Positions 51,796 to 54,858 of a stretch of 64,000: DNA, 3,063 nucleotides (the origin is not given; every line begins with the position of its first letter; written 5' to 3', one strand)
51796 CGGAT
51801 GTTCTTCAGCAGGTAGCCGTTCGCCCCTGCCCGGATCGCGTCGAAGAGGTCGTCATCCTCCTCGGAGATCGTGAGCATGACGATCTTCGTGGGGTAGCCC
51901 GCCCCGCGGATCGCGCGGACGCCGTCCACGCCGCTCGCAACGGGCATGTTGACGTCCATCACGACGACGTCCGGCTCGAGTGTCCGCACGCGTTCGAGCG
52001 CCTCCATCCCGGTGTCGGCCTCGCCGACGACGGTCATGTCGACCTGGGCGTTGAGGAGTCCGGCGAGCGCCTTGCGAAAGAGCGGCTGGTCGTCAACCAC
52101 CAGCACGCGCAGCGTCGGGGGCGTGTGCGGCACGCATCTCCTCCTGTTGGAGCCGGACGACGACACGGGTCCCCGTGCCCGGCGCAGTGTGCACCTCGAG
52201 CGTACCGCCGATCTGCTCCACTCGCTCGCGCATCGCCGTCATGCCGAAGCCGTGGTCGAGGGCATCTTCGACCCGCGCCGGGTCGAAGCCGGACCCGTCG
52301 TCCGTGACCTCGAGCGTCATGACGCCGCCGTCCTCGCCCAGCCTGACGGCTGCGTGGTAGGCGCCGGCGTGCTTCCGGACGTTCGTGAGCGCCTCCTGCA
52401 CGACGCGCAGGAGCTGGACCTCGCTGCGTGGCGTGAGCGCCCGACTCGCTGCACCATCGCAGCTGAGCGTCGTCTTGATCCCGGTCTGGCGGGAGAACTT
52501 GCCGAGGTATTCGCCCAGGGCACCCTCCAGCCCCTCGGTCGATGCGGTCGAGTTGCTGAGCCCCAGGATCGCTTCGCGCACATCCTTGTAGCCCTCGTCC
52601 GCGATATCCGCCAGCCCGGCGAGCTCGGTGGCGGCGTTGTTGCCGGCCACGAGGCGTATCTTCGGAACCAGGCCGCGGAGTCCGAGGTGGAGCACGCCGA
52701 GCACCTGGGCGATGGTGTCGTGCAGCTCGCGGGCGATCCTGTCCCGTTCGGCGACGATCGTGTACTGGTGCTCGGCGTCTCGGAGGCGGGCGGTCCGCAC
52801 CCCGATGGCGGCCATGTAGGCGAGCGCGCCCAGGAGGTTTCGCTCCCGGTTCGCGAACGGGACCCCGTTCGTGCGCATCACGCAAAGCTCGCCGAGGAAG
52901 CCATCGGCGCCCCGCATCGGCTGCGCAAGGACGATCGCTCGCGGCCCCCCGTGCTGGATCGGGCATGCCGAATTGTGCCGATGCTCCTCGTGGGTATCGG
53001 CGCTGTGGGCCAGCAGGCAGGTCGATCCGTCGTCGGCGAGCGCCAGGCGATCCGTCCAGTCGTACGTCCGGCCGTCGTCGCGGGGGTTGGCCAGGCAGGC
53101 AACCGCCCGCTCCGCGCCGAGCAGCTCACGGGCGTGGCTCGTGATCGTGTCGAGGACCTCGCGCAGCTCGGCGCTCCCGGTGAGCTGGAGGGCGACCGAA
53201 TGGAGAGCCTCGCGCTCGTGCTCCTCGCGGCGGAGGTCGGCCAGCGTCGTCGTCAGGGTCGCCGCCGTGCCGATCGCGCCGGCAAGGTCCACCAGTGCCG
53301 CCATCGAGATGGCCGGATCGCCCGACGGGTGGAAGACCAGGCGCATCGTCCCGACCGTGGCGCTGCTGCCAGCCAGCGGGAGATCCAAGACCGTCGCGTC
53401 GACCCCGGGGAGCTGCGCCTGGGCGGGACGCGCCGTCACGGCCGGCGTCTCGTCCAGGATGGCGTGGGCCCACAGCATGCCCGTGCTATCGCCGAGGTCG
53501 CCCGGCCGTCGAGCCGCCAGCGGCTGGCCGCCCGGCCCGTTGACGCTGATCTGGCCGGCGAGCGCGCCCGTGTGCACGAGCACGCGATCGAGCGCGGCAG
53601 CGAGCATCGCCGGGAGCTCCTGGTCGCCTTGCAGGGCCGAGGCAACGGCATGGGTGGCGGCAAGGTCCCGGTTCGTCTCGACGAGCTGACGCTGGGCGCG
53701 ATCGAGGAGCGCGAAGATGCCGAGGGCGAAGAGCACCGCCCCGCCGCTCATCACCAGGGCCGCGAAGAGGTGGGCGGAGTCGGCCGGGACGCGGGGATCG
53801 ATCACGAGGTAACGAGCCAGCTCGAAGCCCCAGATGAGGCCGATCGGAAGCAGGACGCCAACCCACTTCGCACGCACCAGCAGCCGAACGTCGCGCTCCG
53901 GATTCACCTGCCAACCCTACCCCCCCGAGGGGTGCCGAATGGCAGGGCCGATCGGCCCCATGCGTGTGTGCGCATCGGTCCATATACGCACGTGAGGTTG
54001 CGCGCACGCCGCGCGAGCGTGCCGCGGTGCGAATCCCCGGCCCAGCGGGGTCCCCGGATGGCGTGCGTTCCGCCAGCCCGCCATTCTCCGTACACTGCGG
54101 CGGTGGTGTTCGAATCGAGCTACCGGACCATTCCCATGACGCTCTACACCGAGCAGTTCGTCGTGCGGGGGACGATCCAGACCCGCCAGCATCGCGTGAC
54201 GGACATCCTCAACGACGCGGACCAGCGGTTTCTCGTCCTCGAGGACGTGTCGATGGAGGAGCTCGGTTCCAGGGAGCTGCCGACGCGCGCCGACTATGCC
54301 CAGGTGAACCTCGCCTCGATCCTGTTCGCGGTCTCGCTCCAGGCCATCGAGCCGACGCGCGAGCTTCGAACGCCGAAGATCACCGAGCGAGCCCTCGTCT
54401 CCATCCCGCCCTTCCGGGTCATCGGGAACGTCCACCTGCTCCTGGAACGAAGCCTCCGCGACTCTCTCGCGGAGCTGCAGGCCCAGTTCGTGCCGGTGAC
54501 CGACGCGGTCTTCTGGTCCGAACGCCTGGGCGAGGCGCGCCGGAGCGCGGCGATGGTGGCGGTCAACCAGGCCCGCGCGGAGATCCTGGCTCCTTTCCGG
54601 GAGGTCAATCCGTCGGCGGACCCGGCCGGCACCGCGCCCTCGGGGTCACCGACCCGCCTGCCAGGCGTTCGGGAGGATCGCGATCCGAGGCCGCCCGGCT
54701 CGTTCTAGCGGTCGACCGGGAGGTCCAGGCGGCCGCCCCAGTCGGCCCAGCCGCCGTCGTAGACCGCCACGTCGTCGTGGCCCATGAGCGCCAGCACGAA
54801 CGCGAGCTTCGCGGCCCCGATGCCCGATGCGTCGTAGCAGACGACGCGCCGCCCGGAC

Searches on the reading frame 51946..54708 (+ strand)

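Call 33: search_protein_families(library=pfam, proteins=[window:51946-54708:+], max_evalue=0.001)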
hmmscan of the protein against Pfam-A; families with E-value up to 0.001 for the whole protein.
window:51946-54708:+ (920 aa): 1 family
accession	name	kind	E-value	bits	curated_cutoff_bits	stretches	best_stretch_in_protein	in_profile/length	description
PF20660.2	DUF6812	-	1.8e-11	44.3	27.1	2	740-791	2-52/53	Family of unknown function (DUF6812)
